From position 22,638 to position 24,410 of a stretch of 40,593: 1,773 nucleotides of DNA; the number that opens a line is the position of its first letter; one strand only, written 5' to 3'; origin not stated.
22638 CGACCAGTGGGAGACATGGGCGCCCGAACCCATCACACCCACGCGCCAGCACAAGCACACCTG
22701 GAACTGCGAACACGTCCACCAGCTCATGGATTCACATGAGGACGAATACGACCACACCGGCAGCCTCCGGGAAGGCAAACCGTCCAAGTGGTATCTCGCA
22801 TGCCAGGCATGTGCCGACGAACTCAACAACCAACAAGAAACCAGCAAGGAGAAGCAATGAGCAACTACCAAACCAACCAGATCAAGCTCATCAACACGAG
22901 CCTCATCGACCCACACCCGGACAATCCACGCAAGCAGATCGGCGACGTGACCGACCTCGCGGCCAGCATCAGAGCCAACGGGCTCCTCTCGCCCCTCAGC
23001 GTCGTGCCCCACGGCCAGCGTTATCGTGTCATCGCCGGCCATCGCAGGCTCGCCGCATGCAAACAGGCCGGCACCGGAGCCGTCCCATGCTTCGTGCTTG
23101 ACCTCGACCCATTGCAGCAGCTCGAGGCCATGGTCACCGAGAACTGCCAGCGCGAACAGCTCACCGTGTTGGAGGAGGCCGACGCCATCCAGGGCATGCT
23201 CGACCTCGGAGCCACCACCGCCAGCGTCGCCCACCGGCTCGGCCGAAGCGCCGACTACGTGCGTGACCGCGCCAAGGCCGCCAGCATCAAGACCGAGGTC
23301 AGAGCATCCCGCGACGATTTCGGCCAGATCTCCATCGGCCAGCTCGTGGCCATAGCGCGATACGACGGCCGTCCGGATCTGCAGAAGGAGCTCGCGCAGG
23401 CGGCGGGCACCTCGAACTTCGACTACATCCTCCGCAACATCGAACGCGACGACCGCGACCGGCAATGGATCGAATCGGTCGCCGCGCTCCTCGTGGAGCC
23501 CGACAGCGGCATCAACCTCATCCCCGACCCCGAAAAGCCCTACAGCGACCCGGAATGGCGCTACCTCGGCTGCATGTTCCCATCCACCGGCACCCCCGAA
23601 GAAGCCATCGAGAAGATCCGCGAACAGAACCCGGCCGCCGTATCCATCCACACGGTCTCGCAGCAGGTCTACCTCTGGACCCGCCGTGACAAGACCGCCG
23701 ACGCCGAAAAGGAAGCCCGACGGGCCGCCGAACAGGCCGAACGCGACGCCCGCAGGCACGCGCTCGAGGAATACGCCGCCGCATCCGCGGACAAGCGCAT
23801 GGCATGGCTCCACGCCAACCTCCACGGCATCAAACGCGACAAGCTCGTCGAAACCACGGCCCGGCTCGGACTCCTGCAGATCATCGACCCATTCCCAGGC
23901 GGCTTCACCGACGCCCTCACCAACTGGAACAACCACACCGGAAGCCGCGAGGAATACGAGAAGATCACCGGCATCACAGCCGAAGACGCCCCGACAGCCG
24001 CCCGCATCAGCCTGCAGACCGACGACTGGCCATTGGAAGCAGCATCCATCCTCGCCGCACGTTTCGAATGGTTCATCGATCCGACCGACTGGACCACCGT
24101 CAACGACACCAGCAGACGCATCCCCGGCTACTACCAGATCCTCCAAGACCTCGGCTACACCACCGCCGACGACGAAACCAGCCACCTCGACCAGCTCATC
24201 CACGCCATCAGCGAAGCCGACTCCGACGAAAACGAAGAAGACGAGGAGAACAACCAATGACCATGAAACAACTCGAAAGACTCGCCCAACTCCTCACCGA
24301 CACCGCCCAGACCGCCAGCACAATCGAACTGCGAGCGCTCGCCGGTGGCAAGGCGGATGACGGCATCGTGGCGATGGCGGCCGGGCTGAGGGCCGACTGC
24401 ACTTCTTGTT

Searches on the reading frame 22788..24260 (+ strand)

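Call 78: search_protein_families(library=pfam, proteins=[window:22788-24260:+], max_evalue=0.001)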
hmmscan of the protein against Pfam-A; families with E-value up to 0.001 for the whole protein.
window:22788-24260:+ (490 aa): 1 family
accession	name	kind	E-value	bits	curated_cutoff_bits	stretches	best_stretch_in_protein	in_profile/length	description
PF02195.25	ParB_N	-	1.1e-13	51.4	26.3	1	31-121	2-95/95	ParB N-terminal domain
